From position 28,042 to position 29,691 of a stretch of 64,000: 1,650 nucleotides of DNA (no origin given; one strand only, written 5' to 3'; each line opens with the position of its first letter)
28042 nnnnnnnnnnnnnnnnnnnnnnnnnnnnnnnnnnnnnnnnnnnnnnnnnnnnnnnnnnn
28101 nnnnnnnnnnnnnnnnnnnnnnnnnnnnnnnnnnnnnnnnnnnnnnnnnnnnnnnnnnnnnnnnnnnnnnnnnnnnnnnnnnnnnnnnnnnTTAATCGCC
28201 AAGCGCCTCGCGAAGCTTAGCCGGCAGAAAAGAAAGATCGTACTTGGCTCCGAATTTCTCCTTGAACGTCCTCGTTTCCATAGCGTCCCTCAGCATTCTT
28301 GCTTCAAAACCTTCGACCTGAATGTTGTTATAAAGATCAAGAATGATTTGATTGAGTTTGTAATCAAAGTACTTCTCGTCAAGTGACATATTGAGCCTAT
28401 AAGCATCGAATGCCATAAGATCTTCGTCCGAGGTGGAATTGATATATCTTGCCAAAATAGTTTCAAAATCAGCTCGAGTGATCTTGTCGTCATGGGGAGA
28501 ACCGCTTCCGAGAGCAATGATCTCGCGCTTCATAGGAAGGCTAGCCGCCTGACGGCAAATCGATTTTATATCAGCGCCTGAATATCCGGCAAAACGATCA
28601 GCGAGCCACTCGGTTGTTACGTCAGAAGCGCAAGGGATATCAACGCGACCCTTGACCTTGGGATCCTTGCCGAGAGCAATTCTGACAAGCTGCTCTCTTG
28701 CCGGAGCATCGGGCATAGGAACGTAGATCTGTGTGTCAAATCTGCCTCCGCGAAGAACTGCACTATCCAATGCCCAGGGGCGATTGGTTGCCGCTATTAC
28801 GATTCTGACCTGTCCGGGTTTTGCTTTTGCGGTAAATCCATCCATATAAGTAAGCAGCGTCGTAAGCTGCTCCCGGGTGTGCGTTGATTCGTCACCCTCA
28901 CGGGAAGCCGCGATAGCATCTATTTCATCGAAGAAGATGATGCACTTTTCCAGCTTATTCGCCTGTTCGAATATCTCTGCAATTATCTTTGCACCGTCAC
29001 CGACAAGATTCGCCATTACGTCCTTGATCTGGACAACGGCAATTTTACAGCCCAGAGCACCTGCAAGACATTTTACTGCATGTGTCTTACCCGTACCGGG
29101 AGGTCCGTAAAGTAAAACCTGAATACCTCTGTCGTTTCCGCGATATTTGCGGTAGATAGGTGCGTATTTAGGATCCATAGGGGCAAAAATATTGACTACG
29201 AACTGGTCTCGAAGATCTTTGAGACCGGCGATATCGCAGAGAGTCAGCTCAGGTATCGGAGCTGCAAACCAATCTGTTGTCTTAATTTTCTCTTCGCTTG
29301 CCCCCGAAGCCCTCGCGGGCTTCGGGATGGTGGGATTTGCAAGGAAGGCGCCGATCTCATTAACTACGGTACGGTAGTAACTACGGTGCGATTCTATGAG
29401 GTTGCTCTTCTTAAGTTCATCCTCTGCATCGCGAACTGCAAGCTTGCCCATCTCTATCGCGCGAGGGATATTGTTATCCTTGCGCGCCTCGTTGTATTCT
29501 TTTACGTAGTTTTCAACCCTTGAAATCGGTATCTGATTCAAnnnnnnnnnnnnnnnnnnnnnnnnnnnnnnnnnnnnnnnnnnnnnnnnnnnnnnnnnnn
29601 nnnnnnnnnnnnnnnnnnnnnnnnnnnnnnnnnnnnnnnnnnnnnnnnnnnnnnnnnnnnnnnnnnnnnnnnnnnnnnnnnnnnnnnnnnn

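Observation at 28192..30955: Bacterial ESCRT-III-like pair next to a Vps4/katanin-type AAA+ ATPase, with MIM-like C-terminal motifs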

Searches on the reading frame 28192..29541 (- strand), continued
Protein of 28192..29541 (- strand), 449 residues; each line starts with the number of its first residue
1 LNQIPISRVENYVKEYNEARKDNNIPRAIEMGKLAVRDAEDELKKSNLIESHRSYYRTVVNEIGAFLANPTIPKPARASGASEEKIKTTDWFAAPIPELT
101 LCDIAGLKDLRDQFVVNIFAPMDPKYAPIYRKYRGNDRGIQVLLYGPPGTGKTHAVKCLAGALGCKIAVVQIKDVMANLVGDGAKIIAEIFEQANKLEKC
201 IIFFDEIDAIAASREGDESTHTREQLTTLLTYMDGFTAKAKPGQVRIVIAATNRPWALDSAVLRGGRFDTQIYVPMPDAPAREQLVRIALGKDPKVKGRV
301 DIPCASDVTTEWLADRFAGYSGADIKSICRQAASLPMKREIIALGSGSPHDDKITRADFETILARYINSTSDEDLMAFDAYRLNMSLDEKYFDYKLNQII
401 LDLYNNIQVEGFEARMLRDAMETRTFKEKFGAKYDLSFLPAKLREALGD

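Call 40: find_encoding_contigs(protein=P0120, flank=10000, max_places=2)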
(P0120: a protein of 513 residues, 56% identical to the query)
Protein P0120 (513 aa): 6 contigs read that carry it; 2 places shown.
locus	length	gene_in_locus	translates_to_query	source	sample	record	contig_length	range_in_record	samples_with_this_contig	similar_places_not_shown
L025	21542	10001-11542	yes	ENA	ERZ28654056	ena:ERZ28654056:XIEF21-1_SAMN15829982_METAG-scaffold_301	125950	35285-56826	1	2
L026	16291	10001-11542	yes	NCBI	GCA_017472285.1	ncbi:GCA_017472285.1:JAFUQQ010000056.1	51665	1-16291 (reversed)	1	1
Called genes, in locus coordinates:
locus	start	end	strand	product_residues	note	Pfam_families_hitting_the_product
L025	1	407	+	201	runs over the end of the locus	PF09339:HTH_IclR (weak), PF00717:Peptidase_S24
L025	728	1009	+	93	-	-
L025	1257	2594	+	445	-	PF00239:Resolvase, PF07508:Recombinase, PF13408:Zn_ribbon_recom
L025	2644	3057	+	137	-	-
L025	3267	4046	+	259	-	PF00483:NTP_transferase, PF12804:NTP_transf_3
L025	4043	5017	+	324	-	PF01073:3Beta_HSD, PF01370:Epimerase, PF02719:Polysacc_synt_2, PF04321:RmlD_sub_bind, PF16363:GDP_Man_Dehyd, PF07993:NAD_binding_4 (weak)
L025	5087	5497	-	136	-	PF02082:Rrf2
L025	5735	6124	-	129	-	-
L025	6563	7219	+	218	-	-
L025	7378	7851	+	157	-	-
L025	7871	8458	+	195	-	-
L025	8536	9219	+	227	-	-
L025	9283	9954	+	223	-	-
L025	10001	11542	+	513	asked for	PF00004:AAA, PF07728:AAA_5 (weak), PF17862:AAA_lid_3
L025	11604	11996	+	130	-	-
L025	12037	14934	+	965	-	PF13306:LRR_5, PF13855:LRR_8 (faint), PF13306:LRR_5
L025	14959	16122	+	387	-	-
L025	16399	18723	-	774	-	PF04389:Peptidase_M28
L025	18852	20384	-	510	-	PF13401:AAA_22 (faint), PF00004:AAA (weak), PF07728:AAA_5 (weak)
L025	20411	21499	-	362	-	PF13306:LRR_5, PF13855:LRR_8 (faint), PF13306:LRR_5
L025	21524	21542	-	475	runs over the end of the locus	PF13203:DUF2201_N (weak), PF09967:DUF2201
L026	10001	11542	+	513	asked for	PF00004:AAA, PF07728:AAA_5 (weak), PF17862:AAA_lid_3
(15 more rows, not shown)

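Call 41: find_encoding_contigs(protein=P0071, flank=10000, max_places=2)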
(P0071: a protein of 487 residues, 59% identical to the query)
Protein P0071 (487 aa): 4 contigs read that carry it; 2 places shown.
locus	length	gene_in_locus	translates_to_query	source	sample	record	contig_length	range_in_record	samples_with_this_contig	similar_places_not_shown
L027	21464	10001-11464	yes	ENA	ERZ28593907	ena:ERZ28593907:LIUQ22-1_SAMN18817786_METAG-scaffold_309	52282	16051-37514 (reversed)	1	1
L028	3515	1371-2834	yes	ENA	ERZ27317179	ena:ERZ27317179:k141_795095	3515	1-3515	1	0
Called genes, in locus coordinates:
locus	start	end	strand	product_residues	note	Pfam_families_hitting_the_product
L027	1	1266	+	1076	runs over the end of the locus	PF13676:TIR_2 (weak), PF13306:LRR_5, PF13855:LRR_8 (faint), PF13306:LRR_5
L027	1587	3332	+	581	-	PF13176:TPR_7 (faint), PF08238:Sel1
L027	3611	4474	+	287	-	PF01408:GFO_IDH_MocA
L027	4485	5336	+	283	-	PF01261:AP_endonuc_2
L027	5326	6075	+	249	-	PF01182:Glucosamine_iso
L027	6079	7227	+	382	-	PF01979:Amidohydro_1, PF07969:Amidohydro_3 (weak)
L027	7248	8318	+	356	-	PF01408:GFO_IDH_MocA, PF22725:GFO_IDH_MocA_C3, PF02894:GFO_IDH_MocA_C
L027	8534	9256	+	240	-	-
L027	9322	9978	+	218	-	-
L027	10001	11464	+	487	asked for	PF00004:AAA, PF17862:AAA_lid_3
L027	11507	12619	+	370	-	PF00089:Trypsin, PF10459:Peptidase_S46 (faint), PF13365:Trypsin_2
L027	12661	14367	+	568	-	-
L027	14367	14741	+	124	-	-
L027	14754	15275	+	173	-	-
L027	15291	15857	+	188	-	-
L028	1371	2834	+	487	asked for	PF00004:AAA, PF17862:AAA_lid_3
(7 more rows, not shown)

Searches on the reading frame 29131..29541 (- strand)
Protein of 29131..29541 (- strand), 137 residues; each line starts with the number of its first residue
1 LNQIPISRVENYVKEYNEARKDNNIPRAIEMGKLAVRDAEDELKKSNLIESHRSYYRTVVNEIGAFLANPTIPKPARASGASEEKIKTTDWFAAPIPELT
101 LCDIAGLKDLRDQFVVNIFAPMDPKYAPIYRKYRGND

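Call 37: find_related_loci(query=A5, collection=metagenome_contigs, flank=10000)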
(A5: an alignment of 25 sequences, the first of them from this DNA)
Query A5 (137 aa) in metagenome_contigs; peptide patterns used: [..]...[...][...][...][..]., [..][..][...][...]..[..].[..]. (x = any residue, [..] = any of these).
600 stretches matched a pattern (row limit reached: there are more); 8 encode a relative of the query (tblastn E <= 1e-3); 8 distinct loci.
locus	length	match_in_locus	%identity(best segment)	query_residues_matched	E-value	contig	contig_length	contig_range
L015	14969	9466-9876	80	1-137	2e-74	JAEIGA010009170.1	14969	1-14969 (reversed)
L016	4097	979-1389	77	1-137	1e-72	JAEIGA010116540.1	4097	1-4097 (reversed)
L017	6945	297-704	36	1-134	3e-30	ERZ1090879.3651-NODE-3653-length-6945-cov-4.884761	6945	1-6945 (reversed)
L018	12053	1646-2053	36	1-134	4e-30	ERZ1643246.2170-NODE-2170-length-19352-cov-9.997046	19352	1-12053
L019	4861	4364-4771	36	1-134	6e-30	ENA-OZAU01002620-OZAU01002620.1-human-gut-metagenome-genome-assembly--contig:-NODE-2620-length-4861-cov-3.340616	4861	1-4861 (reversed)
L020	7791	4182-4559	38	13-134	3e-29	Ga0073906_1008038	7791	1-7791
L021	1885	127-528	30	1-134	3e-20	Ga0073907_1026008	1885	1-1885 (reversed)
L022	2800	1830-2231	30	1-134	3e-20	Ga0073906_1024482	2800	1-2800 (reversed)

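Call 90: find_related_loci(query=A5, collection=viral_contigs, flank=10000)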
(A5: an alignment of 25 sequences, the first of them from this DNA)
Query A5 (137 aa) in viral_contigs; peptide patterns used: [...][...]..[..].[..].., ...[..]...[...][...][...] (x = any residue, [..] = any of these).
76 stretches matched a pattern, but none encodes a relative of the query by tblastn (E <= 1e-3).
